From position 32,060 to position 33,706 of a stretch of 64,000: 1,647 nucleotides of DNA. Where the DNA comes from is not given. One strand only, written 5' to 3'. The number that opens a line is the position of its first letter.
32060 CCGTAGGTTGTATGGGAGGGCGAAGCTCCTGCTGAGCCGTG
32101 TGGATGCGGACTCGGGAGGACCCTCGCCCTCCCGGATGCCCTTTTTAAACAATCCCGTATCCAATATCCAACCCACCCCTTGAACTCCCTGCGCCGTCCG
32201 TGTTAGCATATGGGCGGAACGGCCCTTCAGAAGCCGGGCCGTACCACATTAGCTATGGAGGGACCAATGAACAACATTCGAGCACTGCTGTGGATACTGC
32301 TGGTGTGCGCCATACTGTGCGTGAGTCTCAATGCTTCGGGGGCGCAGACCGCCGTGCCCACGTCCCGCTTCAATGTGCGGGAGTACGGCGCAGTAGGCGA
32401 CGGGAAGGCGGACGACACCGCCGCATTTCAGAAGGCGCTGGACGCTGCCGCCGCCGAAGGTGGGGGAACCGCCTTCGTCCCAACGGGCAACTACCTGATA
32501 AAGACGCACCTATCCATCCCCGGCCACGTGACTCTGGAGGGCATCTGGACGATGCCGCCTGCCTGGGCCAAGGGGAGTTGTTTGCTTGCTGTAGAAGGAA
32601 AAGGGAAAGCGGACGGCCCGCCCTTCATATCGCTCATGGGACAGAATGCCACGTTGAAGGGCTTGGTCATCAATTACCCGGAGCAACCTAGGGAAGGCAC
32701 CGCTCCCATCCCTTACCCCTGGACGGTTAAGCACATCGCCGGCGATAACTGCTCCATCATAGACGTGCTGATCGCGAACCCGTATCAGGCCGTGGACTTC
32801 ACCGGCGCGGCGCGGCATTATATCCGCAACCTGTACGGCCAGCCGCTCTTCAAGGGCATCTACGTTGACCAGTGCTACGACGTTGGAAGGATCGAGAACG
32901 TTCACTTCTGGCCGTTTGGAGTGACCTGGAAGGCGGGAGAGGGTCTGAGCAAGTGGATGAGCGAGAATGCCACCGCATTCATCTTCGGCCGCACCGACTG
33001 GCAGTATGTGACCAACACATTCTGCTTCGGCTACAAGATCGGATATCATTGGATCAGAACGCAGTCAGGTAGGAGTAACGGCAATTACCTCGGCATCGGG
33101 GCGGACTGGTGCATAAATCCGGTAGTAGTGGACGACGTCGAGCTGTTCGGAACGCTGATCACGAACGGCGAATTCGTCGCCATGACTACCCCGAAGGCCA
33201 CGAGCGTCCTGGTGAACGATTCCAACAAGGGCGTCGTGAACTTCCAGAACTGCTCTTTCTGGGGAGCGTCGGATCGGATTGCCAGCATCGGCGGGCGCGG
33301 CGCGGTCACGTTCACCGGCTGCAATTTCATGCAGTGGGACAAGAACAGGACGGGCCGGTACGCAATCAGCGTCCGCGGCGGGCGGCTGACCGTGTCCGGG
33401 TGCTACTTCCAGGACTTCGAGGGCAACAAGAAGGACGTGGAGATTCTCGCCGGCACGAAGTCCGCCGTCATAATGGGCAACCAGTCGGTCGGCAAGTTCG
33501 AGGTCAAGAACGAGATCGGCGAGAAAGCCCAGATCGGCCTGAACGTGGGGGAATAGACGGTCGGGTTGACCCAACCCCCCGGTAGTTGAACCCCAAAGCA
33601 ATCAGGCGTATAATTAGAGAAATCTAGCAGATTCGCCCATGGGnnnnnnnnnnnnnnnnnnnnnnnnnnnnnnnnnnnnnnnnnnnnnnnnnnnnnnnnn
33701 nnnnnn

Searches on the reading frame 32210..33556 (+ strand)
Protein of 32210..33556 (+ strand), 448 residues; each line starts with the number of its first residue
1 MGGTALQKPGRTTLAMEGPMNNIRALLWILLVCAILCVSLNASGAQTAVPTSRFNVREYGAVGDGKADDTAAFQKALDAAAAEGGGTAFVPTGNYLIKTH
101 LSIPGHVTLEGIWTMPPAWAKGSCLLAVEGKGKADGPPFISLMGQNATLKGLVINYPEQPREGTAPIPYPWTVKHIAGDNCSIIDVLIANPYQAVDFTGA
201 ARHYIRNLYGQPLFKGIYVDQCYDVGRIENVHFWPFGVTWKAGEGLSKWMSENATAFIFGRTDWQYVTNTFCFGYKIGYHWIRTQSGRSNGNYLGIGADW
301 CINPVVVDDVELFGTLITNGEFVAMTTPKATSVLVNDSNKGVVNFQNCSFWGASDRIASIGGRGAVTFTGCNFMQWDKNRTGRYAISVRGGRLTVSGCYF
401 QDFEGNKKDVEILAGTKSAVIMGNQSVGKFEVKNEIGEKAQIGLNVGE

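Call 9: search_protein_families(library=pfam, proteins=[window:32210-33556:+], max_evalue=0.001)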
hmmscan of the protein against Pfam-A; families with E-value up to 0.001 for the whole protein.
window:32210-33556:+ (448 aa): 1 family
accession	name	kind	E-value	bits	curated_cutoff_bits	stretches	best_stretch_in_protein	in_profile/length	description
PF12708.12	Pect-lyase_RHGA_epim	-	1.3e-14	55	27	1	54-118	2-67/213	Rhamnogalacturonase A/epimerase, pectate lyase-like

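Call 63: find_homologous_proteins(query=window:32210-33556:+, max_evalue=1e-30)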
Query window:32210-33556:+ (448 aa): 4461 proteins with E <= 1e-30 among 8000 candidates; the best 120 are listed.
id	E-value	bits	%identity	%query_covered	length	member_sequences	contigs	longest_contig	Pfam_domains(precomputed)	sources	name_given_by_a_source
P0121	4.4e-267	904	90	96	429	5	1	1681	PF12708.13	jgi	-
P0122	7.2e-183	627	68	89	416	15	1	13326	PF12708.13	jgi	jgi:hypothetical protein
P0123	3.3e-156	539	57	96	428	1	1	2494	PF12708.13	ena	-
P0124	5.0e-150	518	53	95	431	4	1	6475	PF12708.13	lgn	-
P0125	7.8e-148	511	55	93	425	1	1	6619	PF12708.13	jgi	-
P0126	4.6e-145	502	56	93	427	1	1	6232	PF12708.13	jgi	-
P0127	1.1e-144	501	56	93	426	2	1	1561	PF13229.13,PF12708.13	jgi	jgi:hypothetical protein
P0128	1.1e-140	488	55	90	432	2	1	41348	PF12708.13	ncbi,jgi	-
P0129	9.1e-140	485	53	93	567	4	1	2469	PF13229.13,PF12708.13,PF25275.2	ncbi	ncbi:MAG: glycosyl hydrolase family 28-related protein [Armatimonadota bacterium]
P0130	3.9e-138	479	53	93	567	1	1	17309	PF12708.13,PF25275.2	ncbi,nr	ncbi:MAG: hypothetical protein K6U00_00025 [Armatimonadetes bacterium]|nr:hypothetical protein [Arma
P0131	5.8e-138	479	52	94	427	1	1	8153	PF12708.13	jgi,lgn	-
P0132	1.7e-137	477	52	94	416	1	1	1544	PF13229.13,PF12708.13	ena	-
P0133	3.3e-135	470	52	93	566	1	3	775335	PF12708.13,PF25275.2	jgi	jgi:hypothetical protein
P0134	3.5e-135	469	54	95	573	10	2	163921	PF12708.13,PF25275.2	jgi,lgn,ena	-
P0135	6.5e-135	469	52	95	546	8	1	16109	PF12708.13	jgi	-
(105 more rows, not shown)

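Call 64: find_encoding_contigs(protein=P0122, flank=10000, max_places=2)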
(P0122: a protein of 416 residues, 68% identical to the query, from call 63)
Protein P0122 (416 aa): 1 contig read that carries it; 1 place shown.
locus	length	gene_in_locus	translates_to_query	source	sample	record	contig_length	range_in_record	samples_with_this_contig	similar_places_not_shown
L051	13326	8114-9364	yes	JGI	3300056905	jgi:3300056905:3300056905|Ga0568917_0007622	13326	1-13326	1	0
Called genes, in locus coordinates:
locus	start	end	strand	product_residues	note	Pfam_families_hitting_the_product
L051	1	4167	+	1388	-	?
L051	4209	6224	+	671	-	PF23914:TPR_CcmH_CycH (faint), PF13414:TPR_11, PF13432:TPR_16, PF00515:TPR_1 (weak), PF13432:TPR_16 (weak), PF13424:TPR_12 (weak), PF13414:TPR_11, PF13432:TPR_16 (weak), +13 more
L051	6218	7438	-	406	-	PF12708:Pect-lyase_RHGA_epim, PF05048:NosD (faint), PF13229:Beta_helix (weak)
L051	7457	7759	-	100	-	PF03683:UPF0175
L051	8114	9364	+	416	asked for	PF12708:Pect-lyase_RHGA_epim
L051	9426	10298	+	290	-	PF01261:AP_endonuc_2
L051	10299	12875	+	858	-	PF00483:NTP_transferase (weak), PF12804:NTP_transf_3, PF10509:GalKase_gal_bdg, PF00288:GHMP_kinases_N, PF08544:GHMP_kinases_C (faint)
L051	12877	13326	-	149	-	?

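Call 91: search_protein_families(library=padloc, proteins=[window:32210-33556:+], max_evalue=0.001)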
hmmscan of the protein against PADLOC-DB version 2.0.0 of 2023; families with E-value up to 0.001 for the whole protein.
window:32210-33556:+ (448 aa): 0 families
